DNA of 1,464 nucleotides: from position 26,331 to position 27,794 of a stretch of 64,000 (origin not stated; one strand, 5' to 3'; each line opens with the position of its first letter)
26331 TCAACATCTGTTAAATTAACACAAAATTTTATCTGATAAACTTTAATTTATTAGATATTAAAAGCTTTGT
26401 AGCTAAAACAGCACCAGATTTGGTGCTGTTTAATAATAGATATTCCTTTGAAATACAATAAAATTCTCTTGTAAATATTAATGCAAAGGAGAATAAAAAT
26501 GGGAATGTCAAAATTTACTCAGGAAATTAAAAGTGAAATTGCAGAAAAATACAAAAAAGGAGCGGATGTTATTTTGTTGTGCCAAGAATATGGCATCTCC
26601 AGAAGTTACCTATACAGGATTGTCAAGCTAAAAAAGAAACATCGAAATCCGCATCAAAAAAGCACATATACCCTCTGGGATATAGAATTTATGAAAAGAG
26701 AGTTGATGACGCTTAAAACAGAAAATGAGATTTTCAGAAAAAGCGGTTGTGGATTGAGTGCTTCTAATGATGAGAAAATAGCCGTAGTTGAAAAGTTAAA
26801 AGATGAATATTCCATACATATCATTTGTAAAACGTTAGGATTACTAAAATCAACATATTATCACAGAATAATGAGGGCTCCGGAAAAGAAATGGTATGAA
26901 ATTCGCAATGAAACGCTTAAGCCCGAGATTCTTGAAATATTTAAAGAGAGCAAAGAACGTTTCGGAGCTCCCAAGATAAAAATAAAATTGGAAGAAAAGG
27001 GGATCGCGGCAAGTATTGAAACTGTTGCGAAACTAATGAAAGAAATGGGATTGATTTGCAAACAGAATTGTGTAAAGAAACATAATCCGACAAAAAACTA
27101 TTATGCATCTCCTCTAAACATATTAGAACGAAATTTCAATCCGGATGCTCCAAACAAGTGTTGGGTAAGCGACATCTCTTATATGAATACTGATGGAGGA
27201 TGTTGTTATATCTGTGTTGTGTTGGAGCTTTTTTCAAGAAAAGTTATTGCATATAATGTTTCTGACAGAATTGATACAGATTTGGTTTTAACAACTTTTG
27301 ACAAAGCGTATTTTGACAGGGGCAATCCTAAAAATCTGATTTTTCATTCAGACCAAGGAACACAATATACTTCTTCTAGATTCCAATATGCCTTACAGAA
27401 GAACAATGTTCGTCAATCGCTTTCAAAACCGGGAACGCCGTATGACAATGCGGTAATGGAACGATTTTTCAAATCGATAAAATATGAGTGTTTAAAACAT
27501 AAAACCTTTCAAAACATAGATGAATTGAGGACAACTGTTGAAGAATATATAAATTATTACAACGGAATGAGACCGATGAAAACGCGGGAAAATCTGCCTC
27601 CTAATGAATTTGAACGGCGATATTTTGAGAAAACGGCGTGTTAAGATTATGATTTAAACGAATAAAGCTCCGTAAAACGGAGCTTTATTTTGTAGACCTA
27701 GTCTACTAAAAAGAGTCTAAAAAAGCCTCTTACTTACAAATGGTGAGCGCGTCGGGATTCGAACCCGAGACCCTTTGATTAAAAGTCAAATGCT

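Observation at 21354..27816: AT-rich genomic island of about 6.4 kb abutting tRNA-Lys(TTT), packed with defence/addiction genes and an IS3 element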

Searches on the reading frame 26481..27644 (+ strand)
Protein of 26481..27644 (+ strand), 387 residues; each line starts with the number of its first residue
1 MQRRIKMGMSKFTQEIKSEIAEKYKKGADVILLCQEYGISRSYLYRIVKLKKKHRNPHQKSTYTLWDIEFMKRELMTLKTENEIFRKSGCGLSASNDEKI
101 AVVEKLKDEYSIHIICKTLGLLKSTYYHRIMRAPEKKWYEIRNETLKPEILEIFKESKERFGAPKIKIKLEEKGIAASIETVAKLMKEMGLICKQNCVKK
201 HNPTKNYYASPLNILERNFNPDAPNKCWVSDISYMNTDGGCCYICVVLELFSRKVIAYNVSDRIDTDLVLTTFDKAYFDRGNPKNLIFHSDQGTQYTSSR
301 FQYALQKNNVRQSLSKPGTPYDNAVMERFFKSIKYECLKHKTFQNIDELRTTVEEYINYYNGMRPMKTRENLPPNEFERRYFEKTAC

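Call 6: search_protein_families(library=pfam, proteins=[window:26481-27644:+], max_evalue=0.01)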
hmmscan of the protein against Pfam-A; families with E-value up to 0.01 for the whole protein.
window:26481-27644:+ (387 aa): 8 families
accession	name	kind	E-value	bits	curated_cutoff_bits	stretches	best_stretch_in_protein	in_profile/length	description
PF00665.32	rve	-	2.3e-25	89.3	32.6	1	222-320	2-102/102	Integrase core domain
PF13683.12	rve_3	-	2.2e-15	56.6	26.5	1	309-374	2-67/67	Integrase core domain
PF13276.12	HTH_21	-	4e-13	49.8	28.1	1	143-195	3-56/60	HTH-like domain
PF13333.12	rve_2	-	2e-11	44.3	22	1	327-379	1-53/56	Integrase core domain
PF01527.26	HTH_Tnp_1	-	7e-07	29.8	24.1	1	10-58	5-54/75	Transposase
PF13384.12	HTH_23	-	3.2e-05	24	24.6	0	94-130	2-37/50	Homeodomain-like domain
PF13551.12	HTH_29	-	0.0042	17.6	28.1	0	25-50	9-35/64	Winged helix-turn helix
PF13518.12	HTH_28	-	0.0074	16.8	25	0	19-49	4-34/52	Helix-turn-helix domain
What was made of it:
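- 26499..27644 (+): Intact IS3-family DDE transposase in a single fused ORF (381 aa; D225, D285, E321). Pfam rve 2.3e-25 (call 6).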

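Call 7: search_protein_families(library=padloc, proteins=[window:26481-27644:+], max_evalue=0.01)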
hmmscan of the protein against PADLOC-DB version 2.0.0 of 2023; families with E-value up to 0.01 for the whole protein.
window:26481-27644:+ (387 aa): 0 families

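Call 22: find_encoding_contigs(protein=window:26499-27644:+, flank=4000, max_places=10)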
Protein window:26499-27644:+ (381 aa): 22 contigs read that carry it; 5 places shown.
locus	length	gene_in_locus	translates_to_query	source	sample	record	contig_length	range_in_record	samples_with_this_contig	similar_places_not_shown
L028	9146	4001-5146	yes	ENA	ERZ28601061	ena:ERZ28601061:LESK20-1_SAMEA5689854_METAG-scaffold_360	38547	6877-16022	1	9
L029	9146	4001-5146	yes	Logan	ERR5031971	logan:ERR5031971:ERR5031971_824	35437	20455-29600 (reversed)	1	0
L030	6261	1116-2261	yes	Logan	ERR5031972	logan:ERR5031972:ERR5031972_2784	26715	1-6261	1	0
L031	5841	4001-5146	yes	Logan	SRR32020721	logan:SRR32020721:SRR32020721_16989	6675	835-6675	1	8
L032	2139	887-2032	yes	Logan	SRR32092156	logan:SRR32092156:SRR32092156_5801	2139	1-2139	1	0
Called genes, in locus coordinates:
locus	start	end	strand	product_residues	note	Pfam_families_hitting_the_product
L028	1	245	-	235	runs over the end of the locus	PF20247:DUF6602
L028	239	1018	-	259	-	PF01909:NTP_transf_2 (weak)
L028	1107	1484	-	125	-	-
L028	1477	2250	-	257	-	PF01381:HTH_3, PF08279:HTH_11 (faint), PF12844:HTH_19, PF13412:HTH_24 (weak), PF13443:HTH_26, PF13560:HTH_31, PF13274:SocA_Panacea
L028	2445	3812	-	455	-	PF07693:KAP_NTPase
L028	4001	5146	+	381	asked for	PF01527:HTH_Tnp_1 (faint), PF13384:HTH_23 (faint), PF13276:HTH_21, PF00665:rve, PF13683:rve_3, PF13333:rve_2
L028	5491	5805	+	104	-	-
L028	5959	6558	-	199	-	PF17836:PglD_N, PF25087:GMPPB_C (faint), PF25084:LbH_EIF2B (weak), PF00132:Hexapep, PF14602:Hexapep_2 (weak)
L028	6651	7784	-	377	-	PF00534:Glycos_transf_1, PF13692:Glyco_trans_1_4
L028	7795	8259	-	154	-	PF13302:Acetyltransf_3 (weak), PF00583:Acetyltransf_1, PF13673:Acetyltransf_10, PF13508:Acetyltransf_7, PF08445:FR47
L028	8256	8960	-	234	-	PF08889:WbqC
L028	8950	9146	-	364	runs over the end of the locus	PF01041:DegT_DnrJ_EryC1, PF00155:Aminotran_1_2 (weak), PF01212:Beta_elim_lyase (weak), PF00266:Aminotran_5 (weak)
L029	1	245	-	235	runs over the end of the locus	PF20247:DUF6602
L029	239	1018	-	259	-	PF01909:NTP_transf_2 (weak)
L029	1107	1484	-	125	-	-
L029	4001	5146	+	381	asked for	PF01527:HTH_Tnp_1 (faint), PF13384:HTH_23 (faint), PF13276:HTH_21, PF00665:rve, PF13683:rve_3, PF13333:rve_2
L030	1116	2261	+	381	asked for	PF01527:HTH_Tnp_1 (faint), PF13384:HTH_23 (faint), PF13276:HTH_21, PF00665:rve, PF13683:rve_3, PF13333:rve_2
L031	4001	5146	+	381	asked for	PF01527:HTH_Tnp_1 (faint), PF13384:HTH_23 (faint), PF13276:HTH_21, PF00665:rve, PF13683:rve_3, PF13333:rve_2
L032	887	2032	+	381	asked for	PF01527:HTH_Tnp_1 (faint), PF13384:HTH_23 (faint), PF13276:HTH_21, PF00665:rve, PF13683:rve_3, PF13333:rve_2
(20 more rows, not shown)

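Call 39: search_protein_families(library=ncbifam, proteins=[window:26499-27644:+], max_evalue=0.1)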
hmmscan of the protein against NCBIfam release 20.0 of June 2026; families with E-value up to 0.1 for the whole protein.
window:26499-27644:+ (381 aa): 5 families
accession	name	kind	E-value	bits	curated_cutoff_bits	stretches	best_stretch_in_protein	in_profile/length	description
NF033516.0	transpos_IS3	equivalog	8.3e-99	331.3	160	1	10-372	2-369/369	IS3 family transposase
NF033577.2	transpos_IS481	equivalog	1e-36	127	224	1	139-370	58-282/284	IS481 family transposase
NF033545.0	transpos_IS630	equivalog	5.7e-07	29.3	100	1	320-355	265-299/299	IS630 family transposase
NF033546.1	transpos_IS21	equivalog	7.3e-06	25.7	160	1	280-372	189-283/294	IS21 family transposase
NF033594.2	transpos_ISNCY_2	equivalog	0.007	15.6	250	1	137-193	56-113/368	ISNCY family transposase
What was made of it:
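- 26499..27644 (+): NCBIfam transpos_IS3 scores 331 bits against a cut-off of 160, covering model positions 2-369 of 369 (call 39).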

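Call 53: search_dna_similar(query=window:26499-27644:+, collection=plasmids, mode=protein, max_rows=12)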
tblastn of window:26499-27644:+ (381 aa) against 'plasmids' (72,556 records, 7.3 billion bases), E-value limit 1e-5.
The search stops at 5000 records and this limit was reached: more records match than are counted here, and every count below describes the 5000 best-scoring records only.
Records with a match: at least 5000; places in all: 19190; records where one place covers at least 80% of the query: 555.
Best place of each record, by identity: <60% 5000.
By first word of the organism name: Escherichia 1875; Klebsiella 744; Enterococcus 328; Acinetobacter 297; Enterobacter 232; Lactococcus 175; Citrobacter 170; Shigella 164; Piscirickettsia 107; Salmonella 105; and 109 more.
By predicted mobility (MOB-suite, as given by PLSDB): conjugative 2288; non-mobilizable 1440; mobilizable 1272.
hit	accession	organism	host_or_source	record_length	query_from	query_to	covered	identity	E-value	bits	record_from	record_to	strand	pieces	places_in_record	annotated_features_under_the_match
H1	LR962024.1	Enterococcus faecalis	-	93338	5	377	98%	35.8%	5e-54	199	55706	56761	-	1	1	record has no annotation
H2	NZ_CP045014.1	Enterococcus faecium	Oreochromis niloticus,bacterial ...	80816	80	377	78%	43.3%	2e-60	218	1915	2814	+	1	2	IS3 family transposase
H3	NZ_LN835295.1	Clostridium perfringens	-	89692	5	372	96%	34.7%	6e-46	210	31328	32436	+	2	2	IS3 family transposase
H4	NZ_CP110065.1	Enterococcus faecalis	Homo sapiens,saliva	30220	80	377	78%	42.0%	2e-57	209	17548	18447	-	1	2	IS3 family transposase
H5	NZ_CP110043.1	Enterococcus faecalis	Homo sapiens,saliva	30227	80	377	78%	42.0%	2e-57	209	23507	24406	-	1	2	IS3 family transposase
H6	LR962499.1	Enterococcus faecalis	-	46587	80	377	78%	42.0%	2e-57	209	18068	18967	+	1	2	record has no annotation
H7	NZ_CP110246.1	Lactiplantibacillus plantarum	Larimichthys crocea,tissue sample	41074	4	379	99%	33.2%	7e-59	213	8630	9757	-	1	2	IS3 family transposase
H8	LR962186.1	Enterococcus faecalis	-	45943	80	377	78%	41.8%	9e-61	218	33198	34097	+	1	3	none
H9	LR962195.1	Enterococcus faecalis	-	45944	80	377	78%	41.8%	9e-61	218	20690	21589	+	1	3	none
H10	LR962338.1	Enterococcus faecalis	-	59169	80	377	78%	41.8%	9e-61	218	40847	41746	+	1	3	none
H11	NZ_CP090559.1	Enterococcus faecalis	single microbe,feces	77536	80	377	78%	41.8%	9e-61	218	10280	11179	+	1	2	IS3 family transposase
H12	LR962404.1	Enterococcus faecalis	-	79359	80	377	78%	41.8%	9e-61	218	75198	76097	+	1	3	none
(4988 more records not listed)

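Call 57: find_related_loci(query=window:26499-27644:+, collection=metagenome_contigs, flank=1500)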
Query window:26499-27644:+ (381 aa) in metagenome_contigs; peptide patterns used: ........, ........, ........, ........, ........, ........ (x = any residue, [..] = any of these).
494 stretches matched a pattern; 373 encode a relative of the query (tblastn E <= 1e-3); the best 80 are kept; 80 distinct loci.
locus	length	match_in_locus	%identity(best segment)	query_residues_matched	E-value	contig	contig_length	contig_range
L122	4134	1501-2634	93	1-378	0e+0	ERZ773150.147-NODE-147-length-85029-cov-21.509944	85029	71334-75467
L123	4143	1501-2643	92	1-381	0e+0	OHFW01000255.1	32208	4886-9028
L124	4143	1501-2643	90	1-381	0e+0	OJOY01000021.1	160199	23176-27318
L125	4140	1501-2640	83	1-380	0e+0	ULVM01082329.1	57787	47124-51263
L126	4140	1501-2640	82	1-380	0e+0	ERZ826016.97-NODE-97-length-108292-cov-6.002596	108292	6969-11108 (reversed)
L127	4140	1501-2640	82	1-380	0e+0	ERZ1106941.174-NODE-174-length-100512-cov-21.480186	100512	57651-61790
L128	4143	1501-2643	72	1-381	0e+0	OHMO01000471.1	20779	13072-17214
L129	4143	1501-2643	72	1-381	0e+0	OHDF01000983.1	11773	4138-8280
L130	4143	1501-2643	72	1-381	0e+0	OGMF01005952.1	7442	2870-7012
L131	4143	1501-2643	71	1-381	0e+0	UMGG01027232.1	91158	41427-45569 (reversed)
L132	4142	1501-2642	79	1-381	0e+0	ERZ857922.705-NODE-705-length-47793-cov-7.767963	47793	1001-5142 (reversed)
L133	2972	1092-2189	71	16-381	0e+0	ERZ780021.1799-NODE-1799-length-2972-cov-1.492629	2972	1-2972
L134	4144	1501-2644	76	1-381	1e-151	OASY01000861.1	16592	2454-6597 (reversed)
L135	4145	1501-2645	75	1-381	2e-148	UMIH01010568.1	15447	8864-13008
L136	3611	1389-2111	66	94-334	2e-103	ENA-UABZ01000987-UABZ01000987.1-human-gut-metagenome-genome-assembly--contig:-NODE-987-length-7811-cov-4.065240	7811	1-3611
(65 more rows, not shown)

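Call 65: find_homologous_proteins(query=window:26499-27644:+, max_evalue=1e-60)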
Query window:26499-27644:+ (381 aa): 304 proteins with E <= 1e-60 among 3892 candidates; the best 120 are listed.
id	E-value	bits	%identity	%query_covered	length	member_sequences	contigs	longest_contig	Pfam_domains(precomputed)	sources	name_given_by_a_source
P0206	1.2e-257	872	100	100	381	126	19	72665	PF00665.33,PF13384.13,PF13333.13,PF01527.27,PF13683.13,PF13276.13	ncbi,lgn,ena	-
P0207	2.8e-208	710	81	100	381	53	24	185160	PF00665.33,PF13384.13,PF13333.13,PF01527.27,PF13683.13,PF13276.13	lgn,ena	-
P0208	5.0e-178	610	71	100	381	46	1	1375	PF00665.33,PF13333.13,PF01527.27,PF13683.13,PF13276.13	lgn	-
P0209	6.6e-178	610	71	100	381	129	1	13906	PF00665.33,PF13384.13,PF13333.13,PF01527.27,PF13683.13,PF13276.13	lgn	-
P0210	9.3e-146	504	76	77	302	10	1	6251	PF00665.33,PF13384.13,PF01527.27,PF13276.13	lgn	-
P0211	6.6e-133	462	56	99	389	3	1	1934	PF00665.33,PF13384.13,PF13551.13,PF13333.13,PF01527.27,PF02796.22,PF13683.13,PF13276.13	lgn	-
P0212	1.1e-131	458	56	100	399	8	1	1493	PF00665.33,PF13384.13,PF13333.13,PF13683.13,PF13276.13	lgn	-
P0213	1.8e-130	454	56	100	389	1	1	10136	PF00665.33,PF13384.13,PF13333.13,PF13683.13,PF13276.13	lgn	-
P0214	2.1e-124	434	93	57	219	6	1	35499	PF13276.13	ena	-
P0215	1.0e-122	428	51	100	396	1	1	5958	PF00665.33,PF13384.13,PF13333.13,PF01527.27,PF13518.13,PF02796.22,PF20901.4,PF04218.20,PF13683.13,PF13276.13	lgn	-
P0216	4.5e-121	423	73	69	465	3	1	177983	PF00665.33,PF13384.13,PF13551.13,PF01527.27,PF13518.13,PF07506.18,PF13276.13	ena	-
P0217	6.8e-119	416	50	99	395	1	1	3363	PF00665.33,PF13384.13,PF13333.13,PF01527.27,PF04218.20,PF13683.13,PF13276.13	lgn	-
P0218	1.2e-115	405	49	100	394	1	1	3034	PF00665.33,PF13384.13,PF13333.13,PF01527.27,PF13518.13,PF13683.13,PF13276.13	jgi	jgi:transposase InsO family protein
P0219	4.2e-114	400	50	99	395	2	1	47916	PF00665.33,PF13384.13,PF13333.13,PF01527.27,PF20901.4,PF13683.13,PF13276.13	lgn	-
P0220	2.2e-113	397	49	99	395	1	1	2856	PF00665.33,PF13384.13,PF13333.13,PF01527.27,PF13683.13,PF13276.13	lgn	-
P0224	3.8e-112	393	50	100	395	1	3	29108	PF00665.33,PF13384.13,PF13333.13,PF01527.27,PF02796.22,PF20901.4,PF04218.20,PF13683.13,PF13276.13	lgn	-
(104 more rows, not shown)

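Call 66: find_encoding_contigs(protein=P0207, flank=10000, max_places=8)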
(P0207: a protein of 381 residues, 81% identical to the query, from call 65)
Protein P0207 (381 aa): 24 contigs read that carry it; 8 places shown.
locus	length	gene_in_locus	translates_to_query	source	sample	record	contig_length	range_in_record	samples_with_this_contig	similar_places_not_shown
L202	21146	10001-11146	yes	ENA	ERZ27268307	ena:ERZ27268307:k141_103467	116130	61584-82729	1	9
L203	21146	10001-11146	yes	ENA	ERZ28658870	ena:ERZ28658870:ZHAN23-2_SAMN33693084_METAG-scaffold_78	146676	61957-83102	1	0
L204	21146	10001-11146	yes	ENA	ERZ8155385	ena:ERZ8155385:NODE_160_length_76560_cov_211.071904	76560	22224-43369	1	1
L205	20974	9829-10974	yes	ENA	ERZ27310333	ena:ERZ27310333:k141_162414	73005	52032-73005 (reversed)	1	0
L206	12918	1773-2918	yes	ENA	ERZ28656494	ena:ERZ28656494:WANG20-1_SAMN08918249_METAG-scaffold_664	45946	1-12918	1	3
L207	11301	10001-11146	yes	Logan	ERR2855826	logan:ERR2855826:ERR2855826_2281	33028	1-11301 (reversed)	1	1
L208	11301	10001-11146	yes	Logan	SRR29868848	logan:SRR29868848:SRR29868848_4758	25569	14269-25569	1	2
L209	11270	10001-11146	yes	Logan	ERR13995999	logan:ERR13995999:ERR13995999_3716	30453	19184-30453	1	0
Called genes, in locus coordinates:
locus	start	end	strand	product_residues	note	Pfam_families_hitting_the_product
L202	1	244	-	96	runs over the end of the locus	-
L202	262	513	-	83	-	-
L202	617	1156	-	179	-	-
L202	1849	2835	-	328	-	PF00126:HTH_1, PF03466:LysR_substrate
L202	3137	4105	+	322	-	PF12740:PETase (weak), PF02129:Peptidase_S15, PF01738:DLH (faint), PF00561:Abhydrolase_1 (weak), PF00326:Peptidase_S9 (faint)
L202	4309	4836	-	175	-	-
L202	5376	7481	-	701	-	PF13589:HATPase_c_3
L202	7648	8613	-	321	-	PF00145:DNA_methylase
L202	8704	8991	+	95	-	PF01381:HTH_3, PF13560:HTH_31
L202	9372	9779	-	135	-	PF03852:Vsr, PF18741:MTES_1575 (faint), PF04480:DUF559 (weak)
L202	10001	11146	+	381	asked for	PF01527:HTH_Tnp_1 (faint), PF13384:HTH_23 (faint), PF13276:HTH_21, PF00665:rve, PF13683:rve_3, PF13333:rve_2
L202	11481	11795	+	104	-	-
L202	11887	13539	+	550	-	-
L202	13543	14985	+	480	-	PF00361:Proton_antipo_M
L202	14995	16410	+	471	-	PF00361:Proton_antipo_M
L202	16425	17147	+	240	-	PF03099:BPL_LplA_LipB, PF02237:BPL_C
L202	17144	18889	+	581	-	PF23023:Anti-Pycsar_Apyc1 (faint), PF00753:Lactamase_B (weak), PF12706:Lactamase_B_2, PF22505:RNase_J_b_CASP, PF07521:RMMBL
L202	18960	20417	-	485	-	PF00512:HisKA, PF02518:HATPase_c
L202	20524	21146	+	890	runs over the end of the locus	PF01624:MutS_I, PF05188:MutS_II, PF05192:MutS_III, PF05190:MutS_IV, PF00488:MutS_V, PF27441:MutS_C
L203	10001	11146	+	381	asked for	PF01527:HTH_Tnp_1 (faint), PF13384:HTH_23 (faint), PF13276:HTH_21, PF00665:rve, PF13683:rve_3, PF13333:rve_2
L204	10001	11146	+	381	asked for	PF01527:HTH_Tnp_1 (faint), PF13384:HTH_23 (faint), PF13276:HTH_21, PF00665:rve, PF13683:rve_3, PF13333:rve_2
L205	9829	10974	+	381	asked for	PF01527:HTH_Tnp_1 (faint), PF13384:HTH_23 (faint), PF13276:HTH_21, PF00665:rve, PF13683:rve_3, PF13333:rve_2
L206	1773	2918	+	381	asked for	PF01527:HTH_Tnp_1 (faint), PF13384:HTH_23 (faint), PF13276:HTH_21, PF00665:rve, PF13683:rve_3, PF13333:rve_2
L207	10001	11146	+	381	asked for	PF01527:HTH_Tnp_1 (faint), PF13384:HTH_23 (faint), PF13276:HTH_21, PF00665:rve, PF13683:rve_3, PF13333:rve_2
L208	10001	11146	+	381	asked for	PF01527:HTH_Tnp_1 (faint), PF13384:HTH_23 (faint), PF13276:HTH_21, PF00665:rve, PF13683:rve_3, PF13333:rve_2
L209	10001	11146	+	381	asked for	PF01527:HTH_Tnp_1 (faint), PF13384:HTH_23 (faint), PF13276:HTH_21, PF00665:rve, PF13683:rve_3, PF13333:rve_2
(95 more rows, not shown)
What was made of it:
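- On IS3-family insertion sequence: The exact protein and its 81% relative occur in one context each (calls 22, 66).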

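Call 70: find_encoding_contigs(protein=P0209, flank=10000, max_places=8)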
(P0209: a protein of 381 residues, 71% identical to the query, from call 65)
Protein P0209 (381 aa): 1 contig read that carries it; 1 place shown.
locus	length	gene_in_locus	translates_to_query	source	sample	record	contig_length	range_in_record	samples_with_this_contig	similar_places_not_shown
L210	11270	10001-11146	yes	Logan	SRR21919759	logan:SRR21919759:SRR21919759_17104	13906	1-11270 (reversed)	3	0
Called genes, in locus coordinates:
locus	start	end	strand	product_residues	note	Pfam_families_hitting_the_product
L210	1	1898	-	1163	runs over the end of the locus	PF24883:NPHP3_N (faint), PF01443:Viral_helicase1 (faint), PF13086:AAA_11, PF13604:AAA_30 (faint), PF20720:nSTAND3 (weak), PF13087:AAA_12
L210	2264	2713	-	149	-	-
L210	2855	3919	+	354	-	PF00145:DNA_methylase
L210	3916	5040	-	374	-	PF28273:PP_RS20740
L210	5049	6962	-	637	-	PF13589:HATPase_c_3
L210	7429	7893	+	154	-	-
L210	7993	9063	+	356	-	PF02661:Fic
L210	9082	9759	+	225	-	-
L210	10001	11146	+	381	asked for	PF01527:HTH_Tnp_1 (faint), PF13384:HTH_23 (faint), PF13276:HTH_21, PF00665:rve, PF13683:rve_3, PF13333:rve_2 (weak)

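Call 76: find_encoding_contigs(protein=P0213, flank=4000, max_places=4)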
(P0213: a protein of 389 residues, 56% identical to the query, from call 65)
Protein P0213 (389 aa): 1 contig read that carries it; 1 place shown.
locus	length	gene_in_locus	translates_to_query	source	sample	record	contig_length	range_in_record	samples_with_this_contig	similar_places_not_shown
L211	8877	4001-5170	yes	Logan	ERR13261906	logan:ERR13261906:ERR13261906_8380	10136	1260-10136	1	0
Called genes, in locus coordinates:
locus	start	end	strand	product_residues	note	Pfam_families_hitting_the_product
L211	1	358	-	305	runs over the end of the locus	PF17728:BsuBI_PstI_RE_N, PF06616:BsuBI_PstI_RE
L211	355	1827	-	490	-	PF02384:N6_Mtase, PF07669:Eco57I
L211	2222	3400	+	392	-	PF07693:KAP_NTPase, PF24883:NPHP3_N (faint)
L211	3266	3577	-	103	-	-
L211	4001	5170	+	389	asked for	PF13384:HTH_23 (faint), PF13276:HTH_21, PF00665:rve, PF13683:rve_3, PF13333:rve_2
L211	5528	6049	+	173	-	PF00156:Pribosyltran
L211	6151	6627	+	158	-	-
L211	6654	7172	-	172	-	PF00293:NUDIX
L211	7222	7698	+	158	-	PF00293:NUDIX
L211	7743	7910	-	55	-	-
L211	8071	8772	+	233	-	-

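Call 77: find_encoding_contigs(protein=P0224, flank=4000, max_places=4)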
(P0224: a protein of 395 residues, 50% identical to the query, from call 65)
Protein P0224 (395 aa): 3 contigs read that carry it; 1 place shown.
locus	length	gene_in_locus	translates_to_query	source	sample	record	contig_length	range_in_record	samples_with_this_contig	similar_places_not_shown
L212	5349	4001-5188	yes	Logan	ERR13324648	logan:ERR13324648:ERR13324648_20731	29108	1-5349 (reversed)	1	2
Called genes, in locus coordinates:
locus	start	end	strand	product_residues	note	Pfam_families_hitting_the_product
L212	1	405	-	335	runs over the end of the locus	PF00730:HhH-GPD, PF14815:NUDIX_4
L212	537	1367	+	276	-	PF00905:Transpeptidase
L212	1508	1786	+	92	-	-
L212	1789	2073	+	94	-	-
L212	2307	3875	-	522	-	PF20720:nSTAND3 (faint), PF00004:AAA (faint), PF01637:ATPase_2 (faint), PF07693:KAP_NTPase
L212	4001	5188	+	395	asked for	PF01527:HTH_Tnp_1 (weak), PF02796:HTH_7 (faint), PF13384:HTH_23 (weak), PF20901:Sf6_terminase (weak), PF13276:HTH_21, PF00665:rve, PF13683:rve_3, PF13333:rve_2, +1 more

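Call 86: find_related_loci(query=window:26499-27644:+, collection=viral_contigs, flank=10000)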
Query window:26499-27644:+ (381 aa) in viral_contigs; peptide patterns used: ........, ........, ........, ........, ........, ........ (x = any residue, [..] = any of these).
7 stretches matched a pattern; 2 encode a relative of the query (tblastn E <= 1e-3); 2 distinct loci.
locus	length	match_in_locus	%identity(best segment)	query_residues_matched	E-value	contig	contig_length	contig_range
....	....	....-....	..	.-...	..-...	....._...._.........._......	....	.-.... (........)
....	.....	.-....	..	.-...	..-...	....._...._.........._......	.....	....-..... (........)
